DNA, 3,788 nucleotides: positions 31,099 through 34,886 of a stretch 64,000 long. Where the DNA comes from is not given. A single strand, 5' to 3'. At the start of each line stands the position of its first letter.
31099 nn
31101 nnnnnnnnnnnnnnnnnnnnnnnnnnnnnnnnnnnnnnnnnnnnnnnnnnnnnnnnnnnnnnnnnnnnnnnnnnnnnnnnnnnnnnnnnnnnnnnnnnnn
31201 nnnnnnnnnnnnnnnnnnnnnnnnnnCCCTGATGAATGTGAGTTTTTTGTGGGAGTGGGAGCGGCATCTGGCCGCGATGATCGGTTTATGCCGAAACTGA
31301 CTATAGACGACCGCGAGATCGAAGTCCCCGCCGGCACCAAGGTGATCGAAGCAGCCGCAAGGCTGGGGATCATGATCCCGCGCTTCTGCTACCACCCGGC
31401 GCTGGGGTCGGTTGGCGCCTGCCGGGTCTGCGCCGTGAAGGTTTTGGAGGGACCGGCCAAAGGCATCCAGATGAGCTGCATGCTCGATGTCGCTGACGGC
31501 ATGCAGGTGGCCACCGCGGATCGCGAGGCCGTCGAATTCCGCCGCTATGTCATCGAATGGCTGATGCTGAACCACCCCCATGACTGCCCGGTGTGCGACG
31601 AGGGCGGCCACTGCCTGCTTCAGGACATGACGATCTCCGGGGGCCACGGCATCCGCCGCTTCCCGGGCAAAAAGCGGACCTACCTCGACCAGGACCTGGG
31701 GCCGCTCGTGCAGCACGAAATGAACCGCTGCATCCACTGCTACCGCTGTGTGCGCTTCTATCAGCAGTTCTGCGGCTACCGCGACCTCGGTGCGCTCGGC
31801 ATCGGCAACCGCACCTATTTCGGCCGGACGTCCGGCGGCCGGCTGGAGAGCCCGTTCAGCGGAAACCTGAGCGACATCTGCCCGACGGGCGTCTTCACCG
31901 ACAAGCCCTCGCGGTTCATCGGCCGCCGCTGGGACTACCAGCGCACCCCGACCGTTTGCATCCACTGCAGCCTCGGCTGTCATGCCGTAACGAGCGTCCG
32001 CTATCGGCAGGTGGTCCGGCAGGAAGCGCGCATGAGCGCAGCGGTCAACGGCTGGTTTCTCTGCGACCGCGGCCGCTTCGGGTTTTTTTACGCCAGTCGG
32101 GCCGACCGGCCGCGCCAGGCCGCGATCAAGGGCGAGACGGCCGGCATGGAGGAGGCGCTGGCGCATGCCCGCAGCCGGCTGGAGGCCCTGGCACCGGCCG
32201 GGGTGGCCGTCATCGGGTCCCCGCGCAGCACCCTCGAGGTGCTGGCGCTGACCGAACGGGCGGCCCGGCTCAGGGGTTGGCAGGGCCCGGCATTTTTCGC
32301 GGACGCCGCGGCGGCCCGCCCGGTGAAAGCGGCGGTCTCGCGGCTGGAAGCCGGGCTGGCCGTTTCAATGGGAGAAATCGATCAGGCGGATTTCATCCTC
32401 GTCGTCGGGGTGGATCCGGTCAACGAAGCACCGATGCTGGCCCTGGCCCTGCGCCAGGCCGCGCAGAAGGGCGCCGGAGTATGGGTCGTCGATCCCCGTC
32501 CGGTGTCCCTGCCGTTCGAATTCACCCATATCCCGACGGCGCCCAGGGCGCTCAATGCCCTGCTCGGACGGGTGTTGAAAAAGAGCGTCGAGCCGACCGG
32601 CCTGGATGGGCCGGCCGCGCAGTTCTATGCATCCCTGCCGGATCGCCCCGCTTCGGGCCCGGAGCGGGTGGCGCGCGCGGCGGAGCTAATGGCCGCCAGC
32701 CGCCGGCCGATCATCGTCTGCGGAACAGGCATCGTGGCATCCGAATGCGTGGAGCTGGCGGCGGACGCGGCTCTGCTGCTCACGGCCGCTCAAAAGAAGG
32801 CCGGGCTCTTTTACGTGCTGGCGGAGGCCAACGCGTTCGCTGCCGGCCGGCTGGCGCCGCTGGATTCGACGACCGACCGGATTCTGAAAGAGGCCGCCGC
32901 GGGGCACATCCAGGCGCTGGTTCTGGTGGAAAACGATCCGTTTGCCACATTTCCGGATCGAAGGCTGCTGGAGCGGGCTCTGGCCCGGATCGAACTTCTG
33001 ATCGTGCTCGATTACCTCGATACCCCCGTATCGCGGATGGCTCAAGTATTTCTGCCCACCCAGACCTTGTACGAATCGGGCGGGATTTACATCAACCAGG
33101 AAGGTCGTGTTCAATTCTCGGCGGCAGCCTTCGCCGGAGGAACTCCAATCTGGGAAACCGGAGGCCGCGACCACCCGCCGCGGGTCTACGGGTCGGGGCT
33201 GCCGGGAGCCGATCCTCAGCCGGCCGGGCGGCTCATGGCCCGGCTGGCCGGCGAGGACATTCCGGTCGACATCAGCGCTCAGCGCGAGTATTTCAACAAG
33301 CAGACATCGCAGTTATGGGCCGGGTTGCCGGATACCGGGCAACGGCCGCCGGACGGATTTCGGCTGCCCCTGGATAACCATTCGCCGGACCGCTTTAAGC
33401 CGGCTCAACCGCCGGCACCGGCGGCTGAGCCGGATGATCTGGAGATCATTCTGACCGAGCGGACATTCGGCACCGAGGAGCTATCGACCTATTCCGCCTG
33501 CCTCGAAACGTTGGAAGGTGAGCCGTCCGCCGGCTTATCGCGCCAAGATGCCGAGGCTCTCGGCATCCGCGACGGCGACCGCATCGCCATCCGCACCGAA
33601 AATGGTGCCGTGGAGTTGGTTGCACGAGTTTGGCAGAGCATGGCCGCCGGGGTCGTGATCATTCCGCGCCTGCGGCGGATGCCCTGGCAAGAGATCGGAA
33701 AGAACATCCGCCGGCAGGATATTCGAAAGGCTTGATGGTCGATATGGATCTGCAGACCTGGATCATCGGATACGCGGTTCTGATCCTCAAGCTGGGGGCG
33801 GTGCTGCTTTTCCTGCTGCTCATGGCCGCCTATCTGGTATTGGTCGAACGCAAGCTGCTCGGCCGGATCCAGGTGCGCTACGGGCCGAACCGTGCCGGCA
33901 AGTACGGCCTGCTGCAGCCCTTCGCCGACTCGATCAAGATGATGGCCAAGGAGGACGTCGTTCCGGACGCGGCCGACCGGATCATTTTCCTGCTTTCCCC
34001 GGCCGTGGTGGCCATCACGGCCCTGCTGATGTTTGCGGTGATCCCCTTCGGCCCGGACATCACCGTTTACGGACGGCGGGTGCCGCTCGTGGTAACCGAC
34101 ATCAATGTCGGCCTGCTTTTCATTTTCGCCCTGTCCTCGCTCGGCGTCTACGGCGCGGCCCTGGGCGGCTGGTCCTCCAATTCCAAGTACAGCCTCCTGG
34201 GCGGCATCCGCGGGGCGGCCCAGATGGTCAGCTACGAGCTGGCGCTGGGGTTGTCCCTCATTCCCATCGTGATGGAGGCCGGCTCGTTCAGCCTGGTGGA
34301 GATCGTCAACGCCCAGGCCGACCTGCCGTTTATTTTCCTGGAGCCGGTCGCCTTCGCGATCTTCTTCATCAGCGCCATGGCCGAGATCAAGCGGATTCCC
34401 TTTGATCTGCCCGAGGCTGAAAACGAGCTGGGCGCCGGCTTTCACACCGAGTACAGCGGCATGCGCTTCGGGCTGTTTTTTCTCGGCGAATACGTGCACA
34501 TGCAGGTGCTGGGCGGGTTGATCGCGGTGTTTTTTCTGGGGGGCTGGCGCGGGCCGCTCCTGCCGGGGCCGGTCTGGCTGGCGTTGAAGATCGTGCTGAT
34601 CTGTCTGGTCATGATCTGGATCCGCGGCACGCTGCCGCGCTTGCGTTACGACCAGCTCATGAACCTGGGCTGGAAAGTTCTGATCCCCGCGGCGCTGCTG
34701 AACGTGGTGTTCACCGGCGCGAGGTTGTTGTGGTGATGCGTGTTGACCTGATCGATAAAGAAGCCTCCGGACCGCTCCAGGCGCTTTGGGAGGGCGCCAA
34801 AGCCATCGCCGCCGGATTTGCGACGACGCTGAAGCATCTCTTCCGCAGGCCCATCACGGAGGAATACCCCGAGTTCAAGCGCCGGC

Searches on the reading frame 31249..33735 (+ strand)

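Call 77: search_protein_families(library=pfam, proteins=[window:31249-33735:+], max_evalue=1e-8)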
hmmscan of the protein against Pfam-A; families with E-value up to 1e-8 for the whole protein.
window:31249-33735:+ (828 aa): 5 families
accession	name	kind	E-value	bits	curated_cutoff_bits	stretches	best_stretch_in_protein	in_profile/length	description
PF22117.2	Fer4_Nqo3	-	1.3e-26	93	27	1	151-217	1-67/67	NADH-quinone oxidoreductase subunit 3, ferredoxin-like domain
PF00384.28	Molybdopterin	-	2.9e-22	79.6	24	1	361-627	89-333/353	Molybdopterin oxidoreductase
PF13510.11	Fer2_4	-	2.9e-16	59.7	22.8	1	16-90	5-80/82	2Fe-2S iron-sulfur cluster binding domain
PF10588.14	NADH-G_4Fe-4S_3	-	1.5e-13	50.5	27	1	98-130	1-33/40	NADH-ubiquinone oxidoreductase-G iron-sulfur binding region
PF01568.27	Molydop_binding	-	1.2e-09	38.6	26.8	1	755-807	25-78/110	Molydopterin dinucleotide binding domain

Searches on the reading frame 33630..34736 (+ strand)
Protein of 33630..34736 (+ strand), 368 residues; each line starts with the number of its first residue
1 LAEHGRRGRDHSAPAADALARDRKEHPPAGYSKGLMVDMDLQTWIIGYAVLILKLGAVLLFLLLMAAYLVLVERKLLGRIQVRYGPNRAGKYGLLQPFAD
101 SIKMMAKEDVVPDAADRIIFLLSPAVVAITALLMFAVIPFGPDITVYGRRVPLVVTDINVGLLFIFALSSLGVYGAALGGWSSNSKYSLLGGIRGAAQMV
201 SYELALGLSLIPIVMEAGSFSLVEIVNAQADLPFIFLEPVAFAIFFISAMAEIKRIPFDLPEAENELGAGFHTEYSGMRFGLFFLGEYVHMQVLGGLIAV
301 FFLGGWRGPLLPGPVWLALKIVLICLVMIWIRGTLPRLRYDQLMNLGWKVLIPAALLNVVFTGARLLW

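Call 77: search_protein_families(library=pfam, proteins=[window:33630-34736:+], max_evalue=1e-8)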
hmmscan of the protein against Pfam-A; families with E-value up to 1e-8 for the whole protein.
window:33630-34736:+ (368 aa): 1 family
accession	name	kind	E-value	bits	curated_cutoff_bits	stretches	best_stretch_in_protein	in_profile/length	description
PF00146.26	NADHdh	-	9.4e-123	409.8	27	1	55-362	3-297/298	NADH dehydrogenase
